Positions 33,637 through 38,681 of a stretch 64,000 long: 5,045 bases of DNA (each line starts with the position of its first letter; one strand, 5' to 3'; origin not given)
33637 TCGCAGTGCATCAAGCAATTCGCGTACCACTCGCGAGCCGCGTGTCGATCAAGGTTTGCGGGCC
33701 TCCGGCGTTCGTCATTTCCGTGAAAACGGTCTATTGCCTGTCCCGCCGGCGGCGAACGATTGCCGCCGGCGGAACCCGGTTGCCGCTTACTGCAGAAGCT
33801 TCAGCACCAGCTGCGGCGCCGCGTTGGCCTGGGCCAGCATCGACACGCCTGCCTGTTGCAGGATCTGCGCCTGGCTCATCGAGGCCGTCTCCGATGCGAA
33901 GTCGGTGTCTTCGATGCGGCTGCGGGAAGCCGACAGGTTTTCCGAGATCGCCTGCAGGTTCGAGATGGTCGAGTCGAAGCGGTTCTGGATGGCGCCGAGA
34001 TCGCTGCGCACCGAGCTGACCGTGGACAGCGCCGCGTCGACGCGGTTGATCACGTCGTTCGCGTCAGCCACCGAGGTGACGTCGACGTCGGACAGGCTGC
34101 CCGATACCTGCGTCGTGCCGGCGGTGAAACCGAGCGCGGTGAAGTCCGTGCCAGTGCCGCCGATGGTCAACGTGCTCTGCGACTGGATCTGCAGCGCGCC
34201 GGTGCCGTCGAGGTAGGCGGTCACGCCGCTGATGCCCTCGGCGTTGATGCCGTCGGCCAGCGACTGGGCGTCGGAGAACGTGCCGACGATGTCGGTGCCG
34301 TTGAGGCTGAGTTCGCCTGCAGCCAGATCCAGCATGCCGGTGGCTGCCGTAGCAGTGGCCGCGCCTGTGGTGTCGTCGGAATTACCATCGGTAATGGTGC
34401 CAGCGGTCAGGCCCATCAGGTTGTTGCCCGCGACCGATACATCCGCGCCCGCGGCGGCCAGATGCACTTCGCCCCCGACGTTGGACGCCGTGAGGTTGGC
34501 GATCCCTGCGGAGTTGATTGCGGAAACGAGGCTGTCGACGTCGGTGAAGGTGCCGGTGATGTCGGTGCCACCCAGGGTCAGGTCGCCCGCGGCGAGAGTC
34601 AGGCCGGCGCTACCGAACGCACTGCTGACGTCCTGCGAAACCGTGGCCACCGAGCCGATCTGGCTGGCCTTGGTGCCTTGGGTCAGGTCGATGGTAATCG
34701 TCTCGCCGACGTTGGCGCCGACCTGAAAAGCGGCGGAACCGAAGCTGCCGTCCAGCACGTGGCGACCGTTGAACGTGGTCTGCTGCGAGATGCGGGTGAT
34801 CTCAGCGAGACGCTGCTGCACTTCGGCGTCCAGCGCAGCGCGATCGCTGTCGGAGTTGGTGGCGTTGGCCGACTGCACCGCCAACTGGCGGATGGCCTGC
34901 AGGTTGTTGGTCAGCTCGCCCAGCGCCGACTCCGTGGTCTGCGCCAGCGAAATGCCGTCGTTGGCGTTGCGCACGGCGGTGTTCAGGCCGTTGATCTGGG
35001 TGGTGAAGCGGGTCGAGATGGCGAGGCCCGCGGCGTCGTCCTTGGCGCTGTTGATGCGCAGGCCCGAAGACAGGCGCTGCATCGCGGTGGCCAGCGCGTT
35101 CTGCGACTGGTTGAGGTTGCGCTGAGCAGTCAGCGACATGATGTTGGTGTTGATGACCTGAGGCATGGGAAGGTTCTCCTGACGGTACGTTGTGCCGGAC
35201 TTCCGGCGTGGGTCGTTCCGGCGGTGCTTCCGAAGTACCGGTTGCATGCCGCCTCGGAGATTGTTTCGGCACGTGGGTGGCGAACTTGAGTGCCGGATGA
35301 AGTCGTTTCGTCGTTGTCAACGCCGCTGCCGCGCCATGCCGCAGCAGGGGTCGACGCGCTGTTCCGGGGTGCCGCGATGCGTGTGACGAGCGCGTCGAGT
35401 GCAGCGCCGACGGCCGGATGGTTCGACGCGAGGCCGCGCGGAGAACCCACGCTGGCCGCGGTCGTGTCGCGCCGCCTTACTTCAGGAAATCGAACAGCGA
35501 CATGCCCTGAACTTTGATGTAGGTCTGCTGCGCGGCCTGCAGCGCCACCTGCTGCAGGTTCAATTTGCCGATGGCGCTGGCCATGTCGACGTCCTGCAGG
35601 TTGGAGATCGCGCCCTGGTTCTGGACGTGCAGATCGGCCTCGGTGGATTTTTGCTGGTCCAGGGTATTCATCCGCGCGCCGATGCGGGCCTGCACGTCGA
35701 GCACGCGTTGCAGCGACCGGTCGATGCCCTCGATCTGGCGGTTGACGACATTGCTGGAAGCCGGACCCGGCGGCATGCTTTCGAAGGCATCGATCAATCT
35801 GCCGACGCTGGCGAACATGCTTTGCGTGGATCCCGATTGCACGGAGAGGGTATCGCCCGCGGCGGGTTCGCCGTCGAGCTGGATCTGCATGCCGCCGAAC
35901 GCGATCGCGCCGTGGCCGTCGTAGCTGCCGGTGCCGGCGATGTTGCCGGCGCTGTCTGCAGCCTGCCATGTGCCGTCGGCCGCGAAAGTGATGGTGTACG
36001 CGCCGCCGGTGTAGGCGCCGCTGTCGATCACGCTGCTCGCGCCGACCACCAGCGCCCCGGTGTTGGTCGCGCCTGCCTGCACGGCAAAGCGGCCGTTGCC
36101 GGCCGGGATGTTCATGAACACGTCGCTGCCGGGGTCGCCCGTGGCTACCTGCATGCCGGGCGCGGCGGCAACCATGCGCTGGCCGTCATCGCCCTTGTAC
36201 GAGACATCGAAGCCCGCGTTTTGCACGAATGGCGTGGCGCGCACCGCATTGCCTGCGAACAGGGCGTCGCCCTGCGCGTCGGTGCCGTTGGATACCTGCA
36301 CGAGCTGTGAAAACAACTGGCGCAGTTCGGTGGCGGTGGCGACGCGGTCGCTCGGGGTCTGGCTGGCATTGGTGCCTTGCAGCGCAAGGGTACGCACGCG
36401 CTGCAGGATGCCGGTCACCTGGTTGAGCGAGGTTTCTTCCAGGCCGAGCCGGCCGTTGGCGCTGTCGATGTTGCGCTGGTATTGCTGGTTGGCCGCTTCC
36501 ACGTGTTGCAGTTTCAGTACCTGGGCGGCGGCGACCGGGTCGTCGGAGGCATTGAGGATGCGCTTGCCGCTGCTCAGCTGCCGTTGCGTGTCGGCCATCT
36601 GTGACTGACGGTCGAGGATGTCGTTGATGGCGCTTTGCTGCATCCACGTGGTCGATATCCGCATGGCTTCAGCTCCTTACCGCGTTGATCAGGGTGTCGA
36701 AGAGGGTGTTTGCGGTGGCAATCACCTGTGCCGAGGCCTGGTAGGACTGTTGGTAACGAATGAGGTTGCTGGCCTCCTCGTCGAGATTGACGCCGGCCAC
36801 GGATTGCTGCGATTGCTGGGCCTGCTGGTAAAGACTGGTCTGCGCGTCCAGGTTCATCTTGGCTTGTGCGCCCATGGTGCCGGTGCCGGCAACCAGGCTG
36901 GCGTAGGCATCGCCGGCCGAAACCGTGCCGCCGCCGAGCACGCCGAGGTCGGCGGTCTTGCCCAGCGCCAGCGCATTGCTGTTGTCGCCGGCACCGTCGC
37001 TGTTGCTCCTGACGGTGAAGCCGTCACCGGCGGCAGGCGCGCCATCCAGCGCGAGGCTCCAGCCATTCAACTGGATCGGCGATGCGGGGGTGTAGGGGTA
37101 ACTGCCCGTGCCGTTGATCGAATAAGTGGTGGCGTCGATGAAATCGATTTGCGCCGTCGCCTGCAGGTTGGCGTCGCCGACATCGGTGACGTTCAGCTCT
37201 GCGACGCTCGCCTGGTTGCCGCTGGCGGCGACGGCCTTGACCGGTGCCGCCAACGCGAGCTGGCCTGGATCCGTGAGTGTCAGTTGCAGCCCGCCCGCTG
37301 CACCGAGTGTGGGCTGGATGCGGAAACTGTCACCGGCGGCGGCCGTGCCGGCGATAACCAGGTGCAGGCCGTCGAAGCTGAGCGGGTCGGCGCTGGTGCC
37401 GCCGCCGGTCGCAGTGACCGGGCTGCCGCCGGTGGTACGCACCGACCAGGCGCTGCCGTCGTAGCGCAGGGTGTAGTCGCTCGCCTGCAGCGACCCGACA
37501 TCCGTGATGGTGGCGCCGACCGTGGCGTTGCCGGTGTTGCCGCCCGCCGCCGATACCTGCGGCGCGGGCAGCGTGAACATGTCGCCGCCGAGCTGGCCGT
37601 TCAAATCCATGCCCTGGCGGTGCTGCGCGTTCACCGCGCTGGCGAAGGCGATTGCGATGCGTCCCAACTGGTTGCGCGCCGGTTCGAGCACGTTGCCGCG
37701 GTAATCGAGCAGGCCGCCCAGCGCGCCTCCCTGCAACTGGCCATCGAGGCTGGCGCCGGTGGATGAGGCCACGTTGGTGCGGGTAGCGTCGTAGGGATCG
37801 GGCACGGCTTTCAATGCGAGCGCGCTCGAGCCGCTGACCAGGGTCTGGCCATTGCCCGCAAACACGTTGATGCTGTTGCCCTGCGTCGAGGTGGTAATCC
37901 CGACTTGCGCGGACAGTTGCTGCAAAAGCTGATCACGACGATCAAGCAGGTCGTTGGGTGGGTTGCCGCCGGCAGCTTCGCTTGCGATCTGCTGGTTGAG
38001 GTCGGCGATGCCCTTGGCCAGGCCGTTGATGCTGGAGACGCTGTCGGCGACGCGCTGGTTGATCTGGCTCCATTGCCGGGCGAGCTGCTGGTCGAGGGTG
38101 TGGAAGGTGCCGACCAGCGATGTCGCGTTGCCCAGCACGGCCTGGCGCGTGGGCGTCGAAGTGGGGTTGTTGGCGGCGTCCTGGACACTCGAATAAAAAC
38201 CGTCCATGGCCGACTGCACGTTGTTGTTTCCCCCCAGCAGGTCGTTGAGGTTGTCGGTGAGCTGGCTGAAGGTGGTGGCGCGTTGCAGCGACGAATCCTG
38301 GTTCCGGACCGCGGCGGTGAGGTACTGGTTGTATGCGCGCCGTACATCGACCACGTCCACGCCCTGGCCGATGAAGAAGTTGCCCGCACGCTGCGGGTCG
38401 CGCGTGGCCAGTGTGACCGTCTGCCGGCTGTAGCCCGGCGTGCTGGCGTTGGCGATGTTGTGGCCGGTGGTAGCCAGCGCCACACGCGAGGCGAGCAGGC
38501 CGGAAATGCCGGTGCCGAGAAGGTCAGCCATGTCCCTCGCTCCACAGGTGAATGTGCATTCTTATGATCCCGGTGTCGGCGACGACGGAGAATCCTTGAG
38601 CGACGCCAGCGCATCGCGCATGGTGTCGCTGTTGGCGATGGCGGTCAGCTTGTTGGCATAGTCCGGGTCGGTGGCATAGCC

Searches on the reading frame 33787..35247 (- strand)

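Call 43: search_protein_families(library=pfam, proteins=[window:33787-35247:-])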
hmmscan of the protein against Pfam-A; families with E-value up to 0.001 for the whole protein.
window:33787-35247:- (486 aa): 2 families
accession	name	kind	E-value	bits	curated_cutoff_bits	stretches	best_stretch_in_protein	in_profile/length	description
PF00669.25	Flagellin_N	-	3.6e-45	153.9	26.6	1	32-168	1-137/139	Bacterial flagellin N-terminal helical region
PF00700.27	Flagellin_C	-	1.1e-26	93.3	23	1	401-485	2-86/86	Bacterial flagellin C-terminal helical region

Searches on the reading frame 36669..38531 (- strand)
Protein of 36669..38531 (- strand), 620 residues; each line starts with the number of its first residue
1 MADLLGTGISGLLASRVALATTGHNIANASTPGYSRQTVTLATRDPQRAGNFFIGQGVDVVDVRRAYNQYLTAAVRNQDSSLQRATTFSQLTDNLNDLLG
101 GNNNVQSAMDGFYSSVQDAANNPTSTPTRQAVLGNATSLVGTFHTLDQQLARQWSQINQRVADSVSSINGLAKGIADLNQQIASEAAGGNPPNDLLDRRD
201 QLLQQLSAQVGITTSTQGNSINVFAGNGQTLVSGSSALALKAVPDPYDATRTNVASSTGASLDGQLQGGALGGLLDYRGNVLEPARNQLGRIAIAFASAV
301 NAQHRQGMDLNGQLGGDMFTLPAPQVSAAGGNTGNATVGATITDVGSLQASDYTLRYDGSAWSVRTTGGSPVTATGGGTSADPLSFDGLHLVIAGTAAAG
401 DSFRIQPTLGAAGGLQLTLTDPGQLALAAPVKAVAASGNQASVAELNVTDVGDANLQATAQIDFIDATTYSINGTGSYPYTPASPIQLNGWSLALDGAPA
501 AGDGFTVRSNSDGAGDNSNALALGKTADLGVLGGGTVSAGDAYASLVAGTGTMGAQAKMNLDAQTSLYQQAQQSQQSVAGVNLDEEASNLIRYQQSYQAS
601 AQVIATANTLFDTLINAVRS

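Call 43: search_protein_families(library=pfam, proteins=[window:36669-38531:-])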
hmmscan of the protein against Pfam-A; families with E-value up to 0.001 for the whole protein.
window:36669-38531:- (620 aa): 4 families
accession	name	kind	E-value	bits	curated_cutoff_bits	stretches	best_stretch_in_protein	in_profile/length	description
PF22638.1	FlgK_D1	-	1.7e-76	257.3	28.6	1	95-319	4-233/233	Flagellar hook-associated protein FlgK helical domain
PF21158.3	flgK_1st_1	-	7.9e-19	67.9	24.2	1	331-407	5-81/81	Flagellar hook-associated protein 1, D2-like domain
PF06429.18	Flg_bbr_C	-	2.9e-10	39.9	23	1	577-616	6-45/46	Flagellar basal body rod FlgEFG protein C-terminal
PF00460.25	Flg_bb_rod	-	8.6e-06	26.1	20.7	1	7-34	3-30/31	Flagella basal body rod protein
